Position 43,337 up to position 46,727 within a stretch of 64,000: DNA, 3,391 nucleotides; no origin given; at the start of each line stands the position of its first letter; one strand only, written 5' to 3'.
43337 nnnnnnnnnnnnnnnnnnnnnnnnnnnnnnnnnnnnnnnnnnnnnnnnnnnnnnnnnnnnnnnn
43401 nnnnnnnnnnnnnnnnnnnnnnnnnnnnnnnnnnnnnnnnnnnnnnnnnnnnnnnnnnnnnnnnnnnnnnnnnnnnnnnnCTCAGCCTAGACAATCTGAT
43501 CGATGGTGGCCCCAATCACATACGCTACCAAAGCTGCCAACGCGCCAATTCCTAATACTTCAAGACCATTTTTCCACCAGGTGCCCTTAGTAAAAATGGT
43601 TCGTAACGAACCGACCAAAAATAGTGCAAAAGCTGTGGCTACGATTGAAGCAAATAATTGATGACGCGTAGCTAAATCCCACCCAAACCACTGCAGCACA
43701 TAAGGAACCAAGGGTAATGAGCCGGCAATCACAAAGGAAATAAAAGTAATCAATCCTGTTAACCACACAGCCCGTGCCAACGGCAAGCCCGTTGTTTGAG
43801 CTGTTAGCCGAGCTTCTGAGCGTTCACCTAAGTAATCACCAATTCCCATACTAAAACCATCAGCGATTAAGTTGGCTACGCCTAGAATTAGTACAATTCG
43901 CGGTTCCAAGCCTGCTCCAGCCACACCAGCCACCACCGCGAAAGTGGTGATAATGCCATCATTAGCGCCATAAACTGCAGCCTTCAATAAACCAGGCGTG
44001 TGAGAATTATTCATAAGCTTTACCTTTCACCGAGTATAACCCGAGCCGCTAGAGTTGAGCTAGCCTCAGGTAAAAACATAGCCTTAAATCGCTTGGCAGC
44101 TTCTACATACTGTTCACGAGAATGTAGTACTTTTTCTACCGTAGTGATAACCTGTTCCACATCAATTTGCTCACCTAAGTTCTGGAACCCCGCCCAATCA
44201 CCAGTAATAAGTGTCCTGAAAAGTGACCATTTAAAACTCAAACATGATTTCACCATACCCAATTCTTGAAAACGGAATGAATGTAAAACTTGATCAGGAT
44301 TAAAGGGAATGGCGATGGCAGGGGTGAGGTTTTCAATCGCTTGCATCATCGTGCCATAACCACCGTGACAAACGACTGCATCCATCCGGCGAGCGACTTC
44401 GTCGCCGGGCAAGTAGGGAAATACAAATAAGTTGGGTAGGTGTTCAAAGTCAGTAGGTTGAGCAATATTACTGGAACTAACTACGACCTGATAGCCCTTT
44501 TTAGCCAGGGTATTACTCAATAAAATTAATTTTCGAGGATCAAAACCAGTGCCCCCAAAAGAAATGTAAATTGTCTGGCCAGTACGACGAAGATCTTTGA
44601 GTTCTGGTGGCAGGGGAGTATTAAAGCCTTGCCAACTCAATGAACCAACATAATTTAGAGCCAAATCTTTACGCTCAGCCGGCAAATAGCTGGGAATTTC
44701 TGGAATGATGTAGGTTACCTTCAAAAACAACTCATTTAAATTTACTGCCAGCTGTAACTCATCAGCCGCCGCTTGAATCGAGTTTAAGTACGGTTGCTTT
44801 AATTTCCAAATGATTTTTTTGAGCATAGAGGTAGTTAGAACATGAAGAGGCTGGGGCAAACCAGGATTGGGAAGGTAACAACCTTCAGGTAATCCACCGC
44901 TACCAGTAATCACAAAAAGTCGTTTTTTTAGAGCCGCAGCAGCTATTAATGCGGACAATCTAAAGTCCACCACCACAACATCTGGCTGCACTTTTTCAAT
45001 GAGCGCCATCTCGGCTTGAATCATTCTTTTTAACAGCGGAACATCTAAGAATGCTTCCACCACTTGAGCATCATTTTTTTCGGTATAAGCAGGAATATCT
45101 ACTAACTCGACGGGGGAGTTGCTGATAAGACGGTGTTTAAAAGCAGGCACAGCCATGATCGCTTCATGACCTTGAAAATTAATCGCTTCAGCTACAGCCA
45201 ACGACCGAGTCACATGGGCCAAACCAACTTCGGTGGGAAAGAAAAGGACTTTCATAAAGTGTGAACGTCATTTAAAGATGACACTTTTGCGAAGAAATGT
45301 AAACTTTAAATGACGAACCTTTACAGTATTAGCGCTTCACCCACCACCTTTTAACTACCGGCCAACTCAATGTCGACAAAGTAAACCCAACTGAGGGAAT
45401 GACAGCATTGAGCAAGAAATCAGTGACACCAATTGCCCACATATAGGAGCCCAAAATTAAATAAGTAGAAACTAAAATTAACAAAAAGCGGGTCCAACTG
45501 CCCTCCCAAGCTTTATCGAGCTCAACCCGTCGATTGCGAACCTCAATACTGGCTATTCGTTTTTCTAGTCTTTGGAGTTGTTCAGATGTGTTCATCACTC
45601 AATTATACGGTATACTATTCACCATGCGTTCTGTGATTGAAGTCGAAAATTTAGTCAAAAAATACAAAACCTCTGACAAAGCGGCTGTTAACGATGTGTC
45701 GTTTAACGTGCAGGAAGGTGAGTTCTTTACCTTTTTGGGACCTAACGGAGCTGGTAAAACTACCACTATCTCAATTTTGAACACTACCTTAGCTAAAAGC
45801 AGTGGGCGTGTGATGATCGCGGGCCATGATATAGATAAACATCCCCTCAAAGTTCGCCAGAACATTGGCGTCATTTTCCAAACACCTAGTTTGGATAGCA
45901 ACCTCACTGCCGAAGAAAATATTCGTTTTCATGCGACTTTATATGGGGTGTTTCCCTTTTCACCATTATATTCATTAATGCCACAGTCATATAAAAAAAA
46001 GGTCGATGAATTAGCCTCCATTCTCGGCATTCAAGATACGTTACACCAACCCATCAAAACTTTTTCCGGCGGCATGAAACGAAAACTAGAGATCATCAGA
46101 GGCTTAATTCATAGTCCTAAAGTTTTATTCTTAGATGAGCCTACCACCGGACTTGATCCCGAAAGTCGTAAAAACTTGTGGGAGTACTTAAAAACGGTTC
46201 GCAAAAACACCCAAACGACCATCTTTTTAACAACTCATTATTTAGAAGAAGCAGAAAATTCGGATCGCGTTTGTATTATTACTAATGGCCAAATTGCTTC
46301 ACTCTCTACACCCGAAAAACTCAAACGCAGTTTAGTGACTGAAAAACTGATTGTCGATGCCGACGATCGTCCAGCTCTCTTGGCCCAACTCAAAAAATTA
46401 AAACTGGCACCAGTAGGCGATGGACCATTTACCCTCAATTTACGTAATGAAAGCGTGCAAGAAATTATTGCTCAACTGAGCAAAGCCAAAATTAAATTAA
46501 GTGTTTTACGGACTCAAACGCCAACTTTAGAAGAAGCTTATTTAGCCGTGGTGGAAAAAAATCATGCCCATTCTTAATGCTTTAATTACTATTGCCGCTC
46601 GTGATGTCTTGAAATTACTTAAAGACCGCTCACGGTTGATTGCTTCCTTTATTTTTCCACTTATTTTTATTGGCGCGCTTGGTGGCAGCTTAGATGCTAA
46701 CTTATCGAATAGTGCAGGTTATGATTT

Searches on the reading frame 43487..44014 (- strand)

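Call 93: search_protein_families(library=pfam, proteins=[window:43487-44014:-], max_evalue=0.001)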
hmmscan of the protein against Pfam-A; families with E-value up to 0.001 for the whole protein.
window:43487-44014:- (175 aa): 1 family
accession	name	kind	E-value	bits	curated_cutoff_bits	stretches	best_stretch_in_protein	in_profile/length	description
PF01988.24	VIT1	-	1.9e-38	132.9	28.1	2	10-72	1-64/214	VIT family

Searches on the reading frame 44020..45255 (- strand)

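Call 93: search_protein_families(library=pfam, proteins=[window:44020-45255:-], max_evalue=0.001)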
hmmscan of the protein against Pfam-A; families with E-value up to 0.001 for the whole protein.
window:44020-45255:- (411 aa): 4 families
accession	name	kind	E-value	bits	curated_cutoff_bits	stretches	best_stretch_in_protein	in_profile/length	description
PF04101.22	Glyco_tran_28_C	-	2.1e-06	28.3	22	1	242-329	16-114/166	Glycosyltransferase family 28 C-terminal domain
PF03033.26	Glyco_transf_28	-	6.2e-05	23.5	26.2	0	14-114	11-115/139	Glycosyltransferase family 28 N-terminal domain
PF06722.18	EryCIII-like_C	-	8.2e-05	23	31.7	1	266-333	22-90/145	Erythromycin biosynthesis protein CIII-like, C-terminal domain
PF13439.12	Glyco_transf_4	-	0.00018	22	28.5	0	21-117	11-101/170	Glycosyltransferase Family 4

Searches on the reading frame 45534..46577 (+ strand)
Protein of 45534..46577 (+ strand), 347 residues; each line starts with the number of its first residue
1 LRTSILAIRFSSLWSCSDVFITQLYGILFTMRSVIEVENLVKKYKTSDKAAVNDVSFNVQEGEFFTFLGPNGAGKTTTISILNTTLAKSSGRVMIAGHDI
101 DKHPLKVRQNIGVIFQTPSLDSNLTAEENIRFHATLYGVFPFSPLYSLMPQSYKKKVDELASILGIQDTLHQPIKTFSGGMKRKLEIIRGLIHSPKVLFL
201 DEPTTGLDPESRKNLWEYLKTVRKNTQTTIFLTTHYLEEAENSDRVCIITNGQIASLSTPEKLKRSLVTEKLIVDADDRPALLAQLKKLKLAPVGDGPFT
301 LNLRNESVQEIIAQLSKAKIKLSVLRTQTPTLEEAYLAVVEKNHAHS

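Call 93: search_protein_families(library=pfam, proteins=[window:45534-46577:+], max_evalue=0.001)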
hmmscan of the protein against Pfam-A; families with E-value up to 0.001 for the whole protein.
window:45534-46577:+ (347 aa): 6 families
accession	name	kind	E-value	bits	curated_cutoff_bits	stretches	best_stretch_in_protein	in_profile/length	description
PF00005.33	ABC_tran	-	6e-33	114.8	25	1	52-205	1-137/137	ABC transporter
PF13304.12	AAA_21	-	1.3e-10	42.3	27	1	172-235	233-298/304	AAA domain, putative AbiEii toxin, Type IV TA system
PF13175.12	AAA_15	-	1.3e-06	28.8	32.1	0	195-235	329-369/374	AAA ATPase domain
PF02463.25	SMC_N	-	3.9e-05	23.6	40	0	198-248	162-213/220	RecF/RecN/SMC N terminal domain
PF13732.12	DrrA1-3_C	-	0.00012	23.2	27.4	1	259-340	2-81/81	ATP-binding protein DrrA1-3-like, C-terminal domain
PF00448.28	SRP54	-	0.00047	20.3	22.7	0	66-100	5-39/196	SRP54-type protein, GTPase domain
